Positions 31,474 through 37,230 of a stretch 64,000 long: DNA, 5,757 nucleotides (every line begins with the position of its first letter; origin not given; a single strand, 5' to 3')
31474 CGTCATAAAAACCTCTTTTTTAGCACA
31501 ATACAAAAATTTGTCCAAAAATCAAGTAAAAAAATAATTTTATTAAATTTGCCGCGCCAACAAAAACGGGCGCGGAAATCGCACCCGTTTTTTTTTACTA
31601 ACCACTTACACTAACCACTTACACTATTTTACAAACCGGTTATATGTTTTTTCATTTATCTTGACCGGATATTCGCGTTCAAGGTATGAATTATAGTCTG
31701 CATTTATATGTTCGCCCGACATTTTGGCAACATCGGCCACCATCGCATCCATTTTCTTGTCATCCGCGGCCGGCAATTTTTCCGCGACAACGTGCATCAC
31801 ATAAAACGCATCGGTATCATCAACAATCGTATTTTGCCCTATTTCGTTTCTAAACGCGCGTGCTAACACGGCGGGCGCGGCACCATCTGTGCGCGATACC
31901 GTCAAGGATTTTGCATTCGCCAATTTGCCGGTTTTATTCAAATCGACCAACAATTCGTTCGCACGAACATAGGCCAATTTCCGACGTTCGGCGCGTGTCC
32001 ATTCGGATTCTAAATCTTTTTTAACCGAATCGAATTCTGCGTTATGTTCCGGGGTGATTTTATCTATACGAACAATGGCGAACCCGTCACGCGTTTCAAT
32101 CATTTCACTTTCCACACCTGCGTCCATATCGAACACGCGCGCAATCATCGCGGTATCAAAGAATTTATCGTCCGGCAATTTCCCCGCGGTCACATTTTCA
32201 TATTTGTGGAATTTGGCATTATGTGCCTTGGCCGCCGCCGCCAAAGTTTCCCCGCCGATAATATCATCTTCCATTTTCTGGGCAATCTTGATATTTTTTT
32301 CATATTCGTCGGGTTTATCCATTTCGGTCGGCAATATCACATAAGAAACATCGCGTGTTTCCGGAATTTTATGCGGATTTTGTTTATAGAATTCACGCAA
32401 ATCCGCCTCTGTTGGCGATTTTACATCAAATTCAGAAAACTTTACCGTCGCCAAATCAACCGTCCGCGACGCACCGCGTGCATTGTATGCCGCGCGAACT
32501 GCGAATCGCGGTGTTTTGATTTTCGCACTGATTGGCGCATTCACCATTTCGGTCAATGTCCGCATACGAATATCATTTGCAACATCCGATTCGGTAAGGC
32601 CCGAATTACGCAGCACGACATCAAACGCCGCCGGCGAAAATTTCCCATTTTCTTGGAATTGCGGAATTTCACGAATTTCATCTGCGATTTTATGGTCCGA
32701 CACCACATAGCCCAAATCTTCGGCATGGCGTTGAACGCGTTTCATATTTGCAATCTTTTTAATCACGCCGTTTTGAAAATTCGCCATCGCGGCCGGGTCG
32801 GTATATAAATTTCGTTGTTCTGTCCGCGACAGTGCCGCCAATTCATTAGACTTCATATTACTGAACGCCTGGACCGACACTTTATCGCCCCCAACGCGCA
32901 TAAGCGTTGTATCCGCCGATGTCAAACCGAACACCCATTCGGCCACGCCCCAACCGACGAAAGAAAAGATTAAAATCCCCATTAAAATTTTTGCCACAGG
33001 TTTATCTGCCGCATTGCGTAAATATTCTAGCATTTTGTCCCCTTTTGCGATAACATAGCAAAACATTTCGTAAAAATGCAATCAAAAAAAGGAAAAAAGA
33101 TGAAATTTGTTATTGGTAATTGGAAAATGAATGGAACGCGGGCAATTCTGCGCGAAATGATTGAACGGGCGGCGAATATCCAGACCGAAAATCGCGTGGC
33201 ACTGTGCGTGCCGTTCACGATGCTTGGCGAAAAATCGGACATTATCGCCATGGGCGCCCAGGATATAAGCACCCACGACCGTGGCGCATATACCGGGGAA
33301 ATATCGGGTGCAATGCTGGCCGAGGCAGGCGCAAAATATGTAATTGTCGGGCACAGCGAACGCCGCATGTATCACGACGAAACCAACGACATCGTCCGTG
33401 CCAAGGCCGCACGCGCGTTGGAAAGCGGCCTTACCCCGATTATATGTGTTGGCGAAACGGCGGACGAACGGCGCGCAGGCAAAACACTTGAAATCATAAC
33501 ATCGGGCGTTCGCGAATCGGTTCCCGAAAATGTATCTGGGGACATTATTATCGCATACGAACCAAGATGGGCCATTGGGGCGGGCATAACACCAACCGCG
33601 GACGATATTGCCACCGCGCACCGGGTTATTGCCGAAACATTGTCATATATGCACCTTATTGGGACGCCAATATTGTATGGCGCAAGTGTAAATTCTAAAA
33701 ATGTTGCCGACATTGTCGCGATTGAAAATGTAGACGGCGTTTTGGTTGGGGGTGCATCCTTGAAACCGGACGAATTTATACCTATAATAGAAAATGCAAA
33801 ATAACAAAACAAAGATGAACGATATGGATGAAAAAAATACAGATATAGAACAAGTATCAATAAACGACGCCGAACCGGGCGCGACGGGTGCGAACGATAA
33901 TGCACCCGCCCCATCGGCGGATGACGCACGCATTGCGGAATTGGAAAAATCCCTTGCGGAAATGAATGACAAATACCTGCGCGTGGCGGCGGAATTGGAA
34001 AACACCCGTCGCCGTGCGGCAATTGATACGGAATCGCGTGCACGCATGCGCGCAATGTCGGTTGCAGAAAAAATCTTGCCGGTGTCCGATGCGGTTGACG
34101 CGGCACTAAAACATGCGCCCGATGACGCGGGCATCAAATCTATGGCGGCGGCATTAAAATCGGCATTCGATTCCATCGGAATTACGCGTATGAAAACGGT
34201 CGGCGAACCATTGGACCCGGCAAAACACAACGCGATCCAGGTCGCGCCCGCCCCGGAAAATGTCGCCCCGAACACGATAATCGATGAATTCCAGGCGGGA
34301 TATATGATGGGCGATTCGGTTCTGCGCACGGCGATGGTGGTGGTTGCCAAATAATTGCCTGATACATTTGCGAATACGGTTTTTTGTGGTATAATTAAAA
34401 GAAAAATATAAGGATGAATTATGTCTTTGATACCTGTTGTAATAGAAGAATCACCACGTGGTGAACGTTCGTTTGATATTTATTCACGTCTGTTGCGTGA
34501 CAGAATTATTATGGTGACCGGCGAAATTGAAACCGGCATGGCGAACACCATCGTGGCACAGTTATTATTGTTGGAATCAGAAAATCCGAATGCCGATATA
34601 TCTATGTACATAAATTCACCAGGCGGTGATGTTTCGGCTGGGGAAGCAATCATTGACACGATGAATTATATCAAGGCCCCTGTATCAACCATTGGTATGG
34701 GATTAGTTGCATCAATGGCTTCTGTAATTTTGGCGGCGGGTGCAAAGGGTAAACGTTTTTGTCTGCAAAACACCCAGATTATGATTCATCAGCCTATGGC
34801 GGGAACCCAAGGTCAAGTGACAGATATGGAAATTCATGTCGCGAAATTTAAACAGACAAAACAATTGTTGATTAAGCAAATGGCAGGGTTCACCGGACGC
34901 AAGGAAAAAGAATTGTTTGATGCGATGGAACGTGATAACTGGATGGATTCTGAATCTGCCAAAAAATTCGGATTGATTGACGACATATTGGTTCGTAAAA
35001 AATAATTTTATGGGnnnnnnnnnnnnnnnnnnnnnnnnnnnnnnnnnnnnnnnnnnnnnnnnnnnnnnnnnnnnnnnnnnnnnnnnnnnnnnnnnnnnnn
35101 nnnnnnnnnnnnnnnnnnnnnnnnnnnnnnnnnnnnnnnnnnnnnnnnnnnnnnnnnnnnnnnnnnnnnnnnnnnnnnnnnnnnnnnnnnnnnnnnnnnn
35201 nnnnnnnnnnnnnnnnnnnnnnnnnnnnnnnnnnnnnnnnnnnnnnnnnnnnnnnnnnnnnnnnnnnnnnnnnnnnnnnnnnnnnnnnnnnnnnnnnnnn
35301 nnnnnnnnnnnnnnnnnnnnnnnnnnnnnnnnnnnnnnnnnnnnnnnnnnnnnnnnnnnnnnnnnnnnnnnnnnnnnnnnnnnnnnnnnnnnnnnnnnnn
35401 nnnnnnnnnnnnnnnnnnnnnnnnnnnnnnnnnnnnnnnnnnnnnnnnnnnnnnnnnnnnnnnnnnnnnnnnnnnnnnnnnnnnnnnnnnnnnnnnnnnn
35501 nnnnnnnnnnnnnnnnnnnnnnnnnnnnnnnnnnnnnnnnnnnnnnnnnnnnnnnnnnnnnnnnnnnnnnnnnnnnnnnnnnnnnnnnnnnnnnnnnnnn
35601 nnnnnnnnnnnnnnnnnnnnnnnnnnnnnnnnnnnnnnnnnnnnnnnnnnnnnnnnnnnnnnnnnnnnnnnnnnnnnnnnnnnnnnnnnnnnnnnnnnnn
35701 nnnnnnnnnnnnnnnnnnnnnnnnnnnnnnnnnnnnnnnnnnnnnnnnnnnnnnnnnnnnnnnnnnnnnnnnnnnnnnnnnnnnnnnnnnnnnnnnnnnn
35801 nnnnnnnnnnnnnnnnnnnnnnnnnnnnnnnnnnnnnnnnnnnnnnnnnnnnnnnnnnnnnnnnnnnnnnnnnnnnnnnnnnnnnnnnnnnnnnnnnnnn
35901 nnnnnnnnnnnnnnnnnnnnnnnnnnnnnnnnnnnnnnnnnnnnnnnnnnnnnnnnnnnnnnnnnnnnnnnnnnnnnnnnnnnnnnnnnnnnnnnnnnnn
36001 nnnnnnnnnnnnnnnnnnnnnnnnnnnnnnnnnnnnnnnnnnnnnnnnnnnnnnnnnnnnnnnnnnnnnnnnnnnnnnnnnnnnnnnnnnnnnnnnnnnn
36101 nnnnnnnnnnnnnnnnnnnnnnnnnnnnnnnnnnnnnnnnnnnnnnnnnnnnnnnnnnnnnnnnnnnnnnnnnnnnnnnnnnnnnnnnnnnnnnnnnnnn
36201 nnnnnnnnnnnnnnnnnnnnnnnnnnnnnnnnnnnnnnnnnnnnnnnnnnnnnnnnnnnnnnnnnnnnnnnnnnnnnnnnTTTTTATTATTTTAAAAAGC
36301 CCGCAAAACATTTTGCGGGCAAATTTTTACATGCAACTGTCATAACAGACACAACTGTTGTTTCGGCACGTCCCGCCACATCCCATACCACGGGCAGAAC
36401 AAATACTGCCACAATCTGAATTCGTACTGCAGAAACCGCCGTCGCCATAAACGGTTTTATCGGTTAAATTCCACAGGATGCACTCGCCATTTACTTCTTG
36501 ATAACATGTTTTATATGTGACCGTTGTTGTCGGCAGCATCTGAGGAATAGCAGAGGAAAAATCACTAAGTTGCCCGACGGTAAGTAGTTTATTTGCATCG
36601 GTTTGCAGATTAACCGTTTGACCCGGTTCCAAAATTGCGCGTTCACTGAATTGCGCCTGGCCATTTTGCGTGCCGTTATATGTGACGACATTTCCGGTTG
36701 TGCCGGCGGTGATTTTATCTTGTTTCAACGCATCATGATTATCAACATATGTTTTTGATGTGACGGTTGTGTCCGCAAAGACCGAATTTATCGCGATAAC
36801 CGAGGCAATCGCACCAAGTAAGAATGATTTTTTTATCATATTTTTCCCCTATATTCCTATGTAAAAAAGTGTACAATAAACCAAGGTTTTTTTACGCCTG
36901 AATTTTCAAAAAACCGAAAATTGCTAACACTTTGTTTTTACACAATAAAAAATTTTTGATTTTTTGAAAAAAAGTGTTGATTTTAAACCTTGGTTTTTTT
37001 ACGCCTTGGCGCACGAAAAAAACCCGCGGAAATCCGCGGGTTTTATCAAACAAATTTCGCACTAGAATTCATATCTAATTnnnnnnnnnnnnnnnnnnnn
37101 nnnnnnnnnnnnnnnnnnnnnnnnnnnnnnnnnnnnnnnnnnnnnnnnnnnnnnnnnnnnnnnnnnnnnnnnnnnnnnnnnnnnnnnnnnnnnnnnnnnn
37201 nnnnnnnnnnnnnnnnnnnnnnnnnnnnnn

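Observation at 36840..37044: Inverton copy 3: plus-strand sequence almost identical to copy 2 although its gene lies on the opposite side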

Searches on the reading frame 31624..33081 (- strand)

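Call 18: search_protein_families(library=pfam, proteins=[window:31624-33081:-], max_evalue=0.00001)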
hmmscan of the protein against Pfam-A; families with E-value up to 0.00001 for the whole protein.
window:31624-33081:- (485 aa): 3 families
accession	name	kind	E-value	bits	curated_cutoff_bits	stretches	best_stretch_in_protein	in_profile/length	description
PF13624.11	SurA_N_3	-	1.8e-30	106.3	27.2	1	17-178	1-159/162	SurA-like N-terminal domain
PF13623.11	SurA_N_2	-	1.4e-18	67.6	28.5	1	18-155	1-143/145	SurA-like N-terminal domain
PF13145.12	Rotamase_2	-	3.4e-15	57.3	27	1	223-355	1-121/121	PPIC-type PPIASE domain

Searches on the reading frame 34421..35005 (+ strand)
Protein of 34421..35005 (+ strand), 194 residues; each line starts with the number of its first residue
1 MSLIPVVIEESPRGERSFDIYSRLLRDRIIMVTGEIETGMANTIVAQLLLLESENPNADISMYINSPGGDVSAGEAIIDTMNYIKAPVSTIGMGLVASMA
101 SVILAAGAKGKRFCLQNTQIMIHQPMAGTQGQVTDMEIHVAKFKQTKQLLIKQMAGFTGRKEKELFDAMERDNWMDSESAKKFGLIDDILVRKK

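Call 18: search_protein_families(library=pfam, proteins=[window:34421-35005:+], max_evalue=0.00001)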
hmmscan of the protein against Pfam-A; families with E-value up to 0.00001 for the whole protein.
window:34421-35005:+ (194 aa): 1 family
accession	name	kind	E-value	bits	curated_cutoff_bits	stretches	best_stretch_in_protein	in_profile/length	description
PF00574.28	CLP_protease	-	3.8e-73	245.7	20.2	1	13-191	2-180/182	Clp protease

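Call 61: list_cluster_members(proteins=[window:34421-35005:+, window:61523-62692:-, window:16179-16769:-, window:36327-36839:-, window:19721-20659:+, window:45888-47126:+])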
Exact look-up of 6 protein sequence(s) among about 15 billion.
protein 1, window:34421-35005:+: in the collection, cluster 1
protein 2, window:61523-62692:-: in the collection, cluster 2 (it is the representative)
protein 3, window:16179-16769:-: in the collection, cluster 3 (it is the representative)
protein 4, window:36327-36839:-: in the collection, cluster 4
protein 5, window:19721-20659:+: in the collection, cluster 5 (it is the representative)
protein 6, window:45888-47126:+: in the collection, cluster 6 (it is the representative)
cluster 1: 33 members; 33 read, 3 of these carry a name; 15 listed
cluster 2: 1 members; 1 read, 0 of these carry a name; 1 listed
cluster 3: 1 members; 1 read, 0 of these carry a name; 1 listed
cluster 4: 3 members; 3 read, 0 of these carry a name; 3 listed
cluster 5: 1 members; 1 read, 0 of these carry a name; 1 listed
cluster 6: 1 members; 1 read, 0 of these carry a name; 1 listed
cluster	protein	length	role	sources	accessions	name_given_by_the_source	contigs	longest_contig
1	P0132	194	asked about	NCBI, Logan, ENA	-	-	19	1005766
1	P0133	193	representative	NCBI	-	-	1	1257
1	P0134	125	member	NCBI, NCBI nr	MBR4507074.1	MAG: ATP-dependent Clp protease proteolytic subunit, partial [Alphaproteobacteria ... | ATP-dependent Clp protease proteolytic subunit [Alphaproteobacteria bacterium]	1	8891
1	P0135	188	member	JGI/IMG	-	ATP-dependent Clp protease protease subunit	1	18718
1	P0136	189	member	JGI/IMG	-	ATP-dependent Clp protease protease subunit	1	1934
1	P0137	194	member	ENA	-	-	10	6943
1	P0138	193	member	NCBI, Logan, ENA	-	-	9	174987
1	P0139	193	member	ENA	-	-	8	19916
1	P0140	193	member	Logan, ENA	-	-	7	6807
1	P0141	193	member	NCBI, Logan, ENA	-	-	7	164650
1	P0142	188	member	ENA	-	-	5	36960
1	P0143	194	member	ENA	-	-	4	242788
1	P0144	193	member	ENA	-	-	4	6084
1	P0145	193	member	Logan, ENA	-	-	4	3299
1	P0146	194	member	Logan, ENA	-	-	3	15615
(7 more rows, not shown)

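Call 62: find_encoding_contigs(protein=window:34421-35005:+, flank=3500, max_places=10)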
Protein window:34421-35005:+ (194 aa): 21 contigs read that carry it; 10 places shown.
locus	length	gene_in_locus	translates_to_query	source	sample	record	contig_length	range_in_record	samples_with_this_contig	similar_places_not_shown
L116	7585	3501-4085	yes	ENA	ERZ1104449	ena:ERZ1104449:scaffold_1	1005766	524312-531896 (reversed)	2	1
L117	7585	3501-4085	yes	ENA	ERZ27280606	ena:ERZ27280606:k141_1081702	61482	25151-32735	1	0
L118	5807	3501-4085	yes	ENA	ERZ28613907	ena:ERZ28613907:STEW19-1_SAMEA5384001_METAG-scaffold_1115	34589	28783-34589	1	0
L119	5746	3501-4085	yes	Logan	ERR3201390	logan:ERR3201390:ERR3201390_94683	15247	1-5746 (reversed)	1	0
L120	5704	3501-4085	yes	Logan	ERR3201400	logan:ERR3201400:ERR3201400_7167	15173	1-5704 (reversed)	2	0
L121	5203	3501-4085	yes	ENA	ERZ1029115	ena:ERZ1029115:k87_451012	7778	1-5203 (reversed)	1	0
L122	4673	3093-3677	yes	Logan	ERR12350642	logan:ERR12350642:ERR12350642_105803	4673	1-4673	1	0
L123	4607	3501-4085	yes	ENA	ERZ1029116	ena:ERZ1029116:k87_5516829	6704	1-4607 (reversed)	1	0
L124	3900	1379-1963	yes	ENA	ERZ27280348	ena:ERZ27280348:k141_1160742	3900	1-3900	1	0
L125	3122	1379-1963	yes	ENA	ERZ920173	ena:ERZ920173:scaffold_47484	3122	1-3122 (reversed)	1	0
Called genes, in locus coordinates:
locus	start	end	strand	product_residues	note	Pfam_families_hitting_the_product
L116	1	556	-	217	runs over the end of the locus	-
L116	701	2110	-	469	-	PF13623:SurA_N_2, PF13624:SurA_N_3, PF13145:Rotamase_2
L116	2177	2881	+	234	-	PF00121:TIM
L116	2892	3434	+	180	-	PF01025:GrpE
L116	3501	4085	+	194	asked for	PF00574:CLP_protease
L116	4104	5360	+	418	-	PF06689:zf-C4_ClpX, PF00493:MCM (weak), PF05496:RuvB_N (weak), PF00004:AAA, PF07724:AAA_2, PF07728:AAA_5 (weak), PF10431:ClpB_D2-small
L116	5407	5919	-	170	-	-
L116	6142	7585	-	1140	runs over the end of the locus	PF02415:Chlam_PMP (faint), PF03797:Autotransporter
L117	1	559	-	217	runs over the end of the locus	-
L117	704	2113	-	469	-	PF13623:SurA_N_2, PF13624:SurA_N_3, PF13145:Rotamase_2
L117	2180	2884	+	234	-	PF00121:TIM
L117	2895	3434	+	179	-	PF01025:GrpE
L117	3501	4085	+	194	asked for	PF00574:CLP_protease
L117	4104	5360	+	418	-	PF06689:zf-C4_ClpX, PF00493:MCM (weak), PF01078:Mg_chelatase (faint), PF05496:RuvB_N (weak), PF00004:AAA, PF07724:AAA_2, PF07728:AAA_5 (weak), PF10431:ClpB_D2-small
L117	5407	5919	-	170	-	-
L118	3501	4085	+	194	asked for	PF00574:CLP_protease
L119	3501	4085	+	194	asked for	PF00574:CLP_protease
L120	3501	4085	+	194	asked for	PF00574:CLP_protease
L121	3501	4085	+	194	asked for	PF00574:CLP_protease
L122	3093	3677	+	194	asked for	PF00574:CLP_protease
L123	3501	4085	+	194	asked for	PF00574:CLP_protease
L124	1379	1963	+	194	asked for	PF00574:CLP_protease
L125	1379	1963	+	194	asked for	PF00574:CLP_protease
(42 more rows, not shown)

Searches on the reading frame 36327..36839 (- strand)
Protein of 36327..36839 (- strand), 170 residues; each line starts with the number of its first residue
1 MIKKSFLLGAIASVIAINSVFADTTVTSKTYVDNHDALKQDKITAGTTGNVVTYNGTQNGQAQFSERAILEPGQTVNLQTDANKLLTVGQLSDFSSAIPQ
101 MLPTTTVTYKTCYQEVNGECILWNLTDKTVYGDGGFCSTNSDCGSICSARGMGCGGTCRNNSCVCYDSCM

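Call 18: search_protein_families(library=pfam, proteins=[window:36327-36839:-], max_evalue=0.00001)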
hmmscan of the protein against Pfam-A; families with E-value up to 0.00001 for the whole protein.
window:36327-36839:- (170 aa): 0 families

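Call 23: find_encoding_contigs(protein=window:36327-36839:-, flank=3000, max_places=10)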
Protein window:36327-36839:- (170 aa): 5 contigs read that carry it; 1 place shown.
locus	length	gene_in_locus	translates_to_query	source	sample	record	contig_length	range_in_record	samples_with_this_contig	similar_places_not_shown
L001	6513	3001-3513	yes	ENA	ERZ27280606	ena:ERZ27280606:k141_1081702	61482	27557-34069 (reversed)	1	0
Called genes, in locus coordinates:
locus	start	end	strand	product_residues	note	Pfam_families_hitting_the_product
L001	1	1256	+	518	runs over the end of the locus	PF17251:Pom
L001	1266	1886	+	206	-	-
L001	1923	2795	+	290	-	PF11276:DUF3078 (weak)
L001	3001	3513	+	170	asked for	-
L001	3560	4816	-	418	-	PF06689:zf-C4_ClpX, PF00493:MCM (weak), PF01078:Mg_chelatase (faint), PF05496:RuvB_N (weak), PF00004:AAA, PF07724:AAA_2, PF07728:AAA_5 (weak), PF10431:ClpB_D2-small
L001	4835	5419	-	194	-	PF00574:CLP_protease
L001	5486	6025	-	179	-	PF01025:GrpE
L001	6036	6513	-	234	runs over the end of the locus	PF00121:TIM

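Call 51: search_protein_families(library=pfam, proteins=[window:36327-36839:-], max_evalue=0.01)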
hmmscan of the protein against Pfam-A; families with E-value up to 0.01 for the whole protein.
window:36327-36839:- (170 aa): 0 families

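Call 81: search_solved_structures(query=window:36327-36839:-, max_evalue=1)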
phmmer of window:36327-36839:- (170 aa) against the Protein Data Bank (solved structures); distinct sequences matched with E-value up to 1: 5.
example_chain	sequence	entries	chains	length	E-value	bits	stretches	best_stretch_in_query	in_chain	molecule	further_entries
8rjx_A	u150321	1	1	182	0.041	17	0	17-70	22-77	Osmotically-inducible protein Y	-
1jkz_A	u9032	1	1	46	0.065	16.4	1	135-169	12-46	DEFENSE-RELATED PEPTIDE 1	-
28no_E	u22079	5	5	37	0.36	13.9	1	136-166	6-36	Potassium channel toxin alpha-KTx 1.1 | charybdotoxin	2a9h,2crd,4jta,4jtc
2cf2_C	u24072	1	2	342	0.4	13.8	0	99-143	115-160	FATTY ACID SYNTHASE, DH DOMAIN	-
4jtd_Y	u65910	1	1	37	0.41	13.8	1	136-166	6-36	Potassium channel toxin alpha-KTx 1.1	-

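Call 84: search_protein_families(library=phrogs, proteins=[window:36327-36839:-], max_evalue=0.01)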
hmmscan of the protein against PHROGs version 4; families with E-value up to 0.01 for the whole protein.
window:36327-36839:- (170 aa): 0 families

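Call 88: search_protein_families(library=ncbifam, proteins=[window:36327-36839:-], max_evalue=0.001)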
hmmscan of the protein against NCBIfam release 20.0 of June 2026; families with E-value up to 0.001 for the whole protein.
window:36327-36839:- (170 aa): 0 families

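Call 113: predict_structure(protein=window:36327-36839:-)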
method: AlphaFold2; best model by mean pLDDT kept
length: 170 residues; sequences in the alignment: 1
mean_pLDDT: 42.3   pTM: 0.30
mean pLDDT of the five models: 42.3, 39.3, 38.9, 36.5, 36.1
residues with pLDDT >= 90: 0; 70-90: 24; 50-70: 16; < 50: 130
segments of 3 or more residues with pLDDT < 50: 1-129
pLDDT, mean of each block of 10 residues (from residue 1): 40 36 34 33 31 36 38 35 28 26 28 32 38 70 78 69 65
secondary structure, 60 per line:
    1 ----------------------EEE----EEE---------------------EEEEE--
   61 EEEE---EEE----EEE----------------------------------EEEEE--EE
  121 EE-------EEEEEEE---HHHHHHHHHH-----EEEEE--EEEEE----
elements in order: E23-25 E30-32 E54-58 E61-64 E68-70 E75-77 E112-116 E119-122 E130-136 H140-149 E155-159 E162-166

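Call 115: fold_search(model_id=the predicted structure, library=pdb)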
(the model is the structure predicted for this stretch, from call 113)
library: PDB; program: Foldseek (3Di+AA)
matches with E <= 10: 61; with E <= 0.001: 0
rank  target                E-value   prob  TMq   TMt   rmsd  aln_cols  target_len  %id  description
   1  1big_MODEL_1_A        5.7e-01  0.98  0.18  0.72   1.3        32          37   28  SCORPION TOXIN BMTX1 FROM BUTHUS MARTENSII KARSCH, NMR, 25 STRUCTURES (released 1999-01-13)
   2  1jkz_MODEL_1_A        6.4e-01  0.89  0.18  0.57   3.1        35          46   37  NMR Solution Structure of Pisum sativum defensin 1 (Psd1) (released 2002-02-06)
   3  1lir_MODEL_1_A        7.6e-01  0.98  0.18  0.74   1.4        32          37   34  LQ2 FROM LEIURUS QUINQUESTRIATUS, NMR, 22 STRUCTURES (released 1998-06-17)
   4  6atl_C                1.1e+00  0.75  0.17  0.63   3.3        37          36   32  Exploring Cystine Dense Peptide Space to Open a Unique Molecular Toolbox (released 2018-02-28)
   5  1gps_MODEL_1_A        1.3e+00  0.63  0.18  0.57   3.9        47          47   23  SOLUTION STRUCTURE OF GAMMA 1-H AND GAMMA 1-P THIONINS FROM BARLEY AND WHEAT ENDOSPERM DETERMINED BY 1H-NMR: A (released 1993-10-31)
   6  7jnn_MODEL_1_A        1.4e+00  0.69  0.17  0.54   2.9        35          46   28  NMR Solution Structure of plant defensin SlD26 (released 2020-09-09)
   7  6au7_A                1.4e+00  0.85  0.17  0.67   1.4        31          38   32  Exploring Cystine Dense Peptide Space to Open a Unique Molecular Toolbox (released 2018-02-28)
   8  1j5j                  1.5e+00  0.87  0.18  0.73   1.3        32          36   31  Solution structure of HERG-specific scorpion toxin BeKm-1 (released 2002-11-20)
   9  2axk_MODEL_1_A        1.6e+00  0.72  0.17  0.63   1.8        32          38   41  Solution structure of discrepin, a scorpion venom toxin blocking K+ channels. (released 2006-06-20)
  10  1bk8_MODEL_1_A        1.6e+00  0.41  0.20  0.51   4.1        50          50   26  DETERMINATION OF THE THREE-DIMENSIONAL SOLUTION STRUCTURE OF AESCULUS HIPPOCASTANUM ANTIMICROBIAL PROTEIN 1 (A (released 2000-01-05)
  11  1hp2_MODEL_1_A        1.8e+00  0.80  0.18  0.71   1.9        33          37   27  SOLUTION STRUCTURE OF A TOXIN FROM THE SCORPION TITYUS SERRULATUS (TSTX-K ALPHA) DETERMINED BY NMR. (released 2001-06-13)
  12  2gl1_MODEL_1_A        2.2e+00  0.51  0.20  0.56   3.4        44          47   25  NMR solution structure of Vigna radiata Defensin 2 (VrD2) (released 2007-04-03)
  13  9ums_A                2.4e+00  0.08  0.21  0.20   7.5        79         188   14  Cryo-EM structure of bacteriophage P1 connector (released 2025-10-22)
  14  2bmt_MODEL_1_A        2.6e+00  0.69  0.18  0.69   1.5        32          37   34  SCORPION TOXIN BMTX2 FROM BUTHUS MARTENSII KARSCH, NMR, 25 STRUCTURES (released 1999-01-13)
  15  1c49_MODEL_1_A        2.6e+00  0.63  0.18  0.72   2.2        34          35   20  STRUCTURAL AND FUNCTIONAL DIFFERENCES OF TWO TOXINS FROM THE SCORPION PANDINUS IMPERATOR (released 2000-03-22)
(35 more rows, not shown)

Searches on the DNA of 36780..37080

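Call 105: search_rna_families(source=window, start=36780, end=37080, threshold=evalue, max_evalue=1)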
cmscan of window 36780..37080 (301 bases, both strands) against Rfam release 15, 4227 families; matches with E-value up to 1: 19.
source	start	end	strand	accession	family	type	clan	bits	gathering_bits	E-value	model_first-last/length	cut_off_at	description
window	36898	37047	+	RF00512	Leu_leader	Cis-reg; leader;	-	30.9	50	0.0001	1-148/148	no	Leucine operon leader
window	36901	37064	-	RF01589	plasmodium_snoR11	Gene; snRNA; snoRNA; HACA-box;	-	29.3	80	0.0098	1-207/207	no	small nucleolar RNA snoR11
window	36943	37044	+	RF02730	JA02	Gene; sRNA;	-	28.2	49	0.047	1-116/116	no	Aggregatibacter sRNA JA02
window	36953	37049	-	RF01858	RsaF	Gene; sRNA;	-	27.6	60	0.0016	1-119/119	no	RNA Staph. aureus F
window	37016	37080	-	RF00512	Leu_leader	Cis-reg; leader;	-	27.1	50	0.00092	83-148/148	5'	Leucine operon leader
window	36861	37011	-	RF04174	MIR4208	Gene; miRNA;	-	25.5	140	0.069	1-191/191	no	MIR4208 microRNA precursor family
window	36946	37048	+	RF00079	OmrA-B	Gene; sRNA;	-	22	40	0.045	1-87/87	no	OmrA-B family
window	36967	37043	-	RF01770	rimP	Cis-reg; leader;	-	22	47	0.19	34-102/102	no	Gammaprotebacteria rimP leader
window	37015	37078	-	RF02891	AgrB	Gene; antisense;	-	21.6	40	0.17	1-84/84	no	ArsR-gov region gene B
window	37014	37080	-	RF00514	His_leader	Cis-reg; leader;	-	21.3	49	0.2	49-126/126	5'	Histidine operon leader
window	37015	37044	+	RF02057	STnc40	Gene; sRNA;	-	20.3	45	0.31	39-68/70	no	Salmonella enterica sRNA STnc40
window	36983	37049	+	RF02891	AgrB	Gene; antisense;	-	19.8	40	0.43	1-84/84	no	ArsR-gov region gene B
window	37014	37073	-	RF01859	Phe_leader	Cis-reg; leader;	-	19.5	55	0.58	1-125/125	no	Phenylalanine leader peptide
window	37017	37080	-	RF02884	BcKCsr7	Gene; sRNA;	-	19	59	0.09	18-157/157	5'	Burkholderia sRNA 7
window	37014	37080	-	RF01808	MicX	Gene; sRNA;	-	18.5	75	0.053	126-194/194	5'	MicX Vibrio cholerae sRNA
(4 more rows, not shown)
